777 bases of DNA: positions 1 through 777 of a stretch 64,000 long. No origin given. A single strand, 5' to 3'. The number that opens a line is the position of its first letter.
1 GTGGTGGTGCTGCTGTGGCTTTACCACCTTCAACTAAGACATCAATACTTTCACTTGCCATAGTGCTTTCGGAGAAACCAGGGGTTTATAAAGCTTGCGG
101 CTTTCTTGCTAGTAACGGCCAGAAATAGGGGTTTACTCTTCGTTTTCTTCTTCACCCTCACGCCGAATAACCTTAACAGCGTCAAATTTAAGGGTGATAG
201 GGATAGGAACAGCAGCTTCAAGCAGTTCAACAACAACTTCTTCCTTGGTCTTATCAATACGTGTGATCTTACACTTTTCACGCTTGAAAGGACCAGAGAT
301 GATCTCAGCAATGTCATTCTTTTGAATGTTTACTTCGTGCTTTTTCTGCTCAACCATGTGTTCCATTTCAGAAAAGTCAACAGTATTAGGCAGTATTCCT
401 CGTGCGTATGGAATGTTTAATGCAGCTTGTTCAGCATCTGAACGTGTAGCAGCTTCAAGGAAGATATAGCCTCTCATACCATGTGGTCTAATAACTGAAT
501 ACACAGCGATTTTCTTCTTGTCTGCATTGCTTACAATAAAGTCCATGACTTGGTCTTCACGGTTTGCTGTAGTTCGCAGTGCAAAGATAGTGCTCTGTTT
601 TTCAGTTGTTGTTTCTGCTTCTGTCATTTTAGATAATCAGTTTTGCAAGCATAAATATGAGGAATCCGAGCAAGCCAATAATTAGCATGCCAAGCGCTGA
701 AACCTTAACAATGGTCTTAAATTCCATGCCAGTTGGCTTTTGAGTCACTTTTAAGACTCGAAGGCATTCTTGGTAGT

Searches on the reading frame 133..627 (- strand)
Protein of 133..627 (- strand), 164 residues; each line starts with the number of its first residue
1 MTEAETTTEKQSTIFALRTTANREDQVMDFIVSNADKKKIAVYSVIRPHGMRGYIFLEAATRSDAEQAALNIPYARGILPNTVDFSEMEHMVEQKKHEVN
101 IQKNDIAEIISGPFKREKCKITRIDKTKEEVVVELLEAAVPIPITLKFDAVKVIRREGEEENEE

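Call 41: find_encoding_contigs(protein=window:133-627:-, flank=10000, max_places=6)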
Protein window:133-627:- (164 aa): 10 contigs read that carry it; 6 places shown.
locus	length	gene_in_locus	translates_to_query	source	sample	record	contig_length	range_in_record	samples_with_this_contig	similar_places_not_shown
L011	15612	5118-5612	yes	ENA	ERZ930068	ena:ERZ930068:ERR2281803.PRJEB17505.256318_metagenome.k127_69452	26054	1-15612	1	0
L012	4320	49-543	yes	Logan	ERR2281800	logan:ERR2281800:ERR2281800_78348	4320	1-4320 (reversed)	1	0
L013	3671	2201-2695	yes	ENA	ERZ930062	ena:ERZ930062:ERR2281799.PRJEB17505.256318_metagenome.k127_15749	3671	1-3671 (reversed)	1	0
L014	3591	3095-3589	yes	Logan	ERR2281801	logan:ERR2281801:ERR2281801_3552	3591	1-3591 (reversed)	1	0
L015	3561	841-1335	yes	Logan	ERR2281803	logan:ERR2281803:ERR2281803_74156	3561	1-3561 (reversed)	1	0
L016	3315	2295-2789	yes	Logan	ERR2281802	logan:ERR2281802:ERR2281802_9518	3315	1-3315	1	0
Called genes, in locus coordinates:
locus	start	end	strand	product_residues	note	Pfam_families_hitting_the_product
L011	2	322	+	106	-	?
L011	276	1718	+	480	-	PF00091:Tubulin, PF12327:FtsZ_C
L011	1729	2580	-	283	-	-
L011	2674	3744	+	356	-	-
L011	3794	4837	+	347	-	-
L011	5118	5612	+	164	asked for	PF03439:Spt5-NGN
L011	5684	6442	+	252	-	PF03946:Ribosomal_L11_N, PF00298:Ribosomal_L11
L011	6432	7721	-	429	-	PF00657:Lipase_GDSL (faint), PF16822:ALGX (weak)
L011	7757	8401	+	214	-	PF00300:His_Phos_1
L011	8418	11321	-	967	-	PF13229:Beta_helix, PF05048:NosD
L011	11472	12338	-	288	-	PF04414:tRNA_deacylase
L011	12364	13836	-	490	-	PF16822:ALGX (weak)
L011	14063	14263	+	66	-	-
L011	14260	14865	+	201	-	-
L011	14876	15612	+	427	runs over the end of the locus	PF19583:ODP (faint), PF23023:Anti-Pycsar_Apyc1, PF00753:Lactamase_B, PF12706:Lactamase_B_2, PF16661:Lactamase_B_6, PF10996:Beta-Casp, PF07521:RMMBL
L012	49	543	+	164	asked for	PF03439:Spt5-NGN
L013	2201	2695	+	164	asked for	PF03439:Spt5-NGN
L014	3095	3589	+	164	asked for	PF03439:Spt5-NGN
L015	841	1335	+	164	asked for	PF03439:Spt5-NGN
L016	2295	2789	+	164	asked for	PF03439:Spt5-NGN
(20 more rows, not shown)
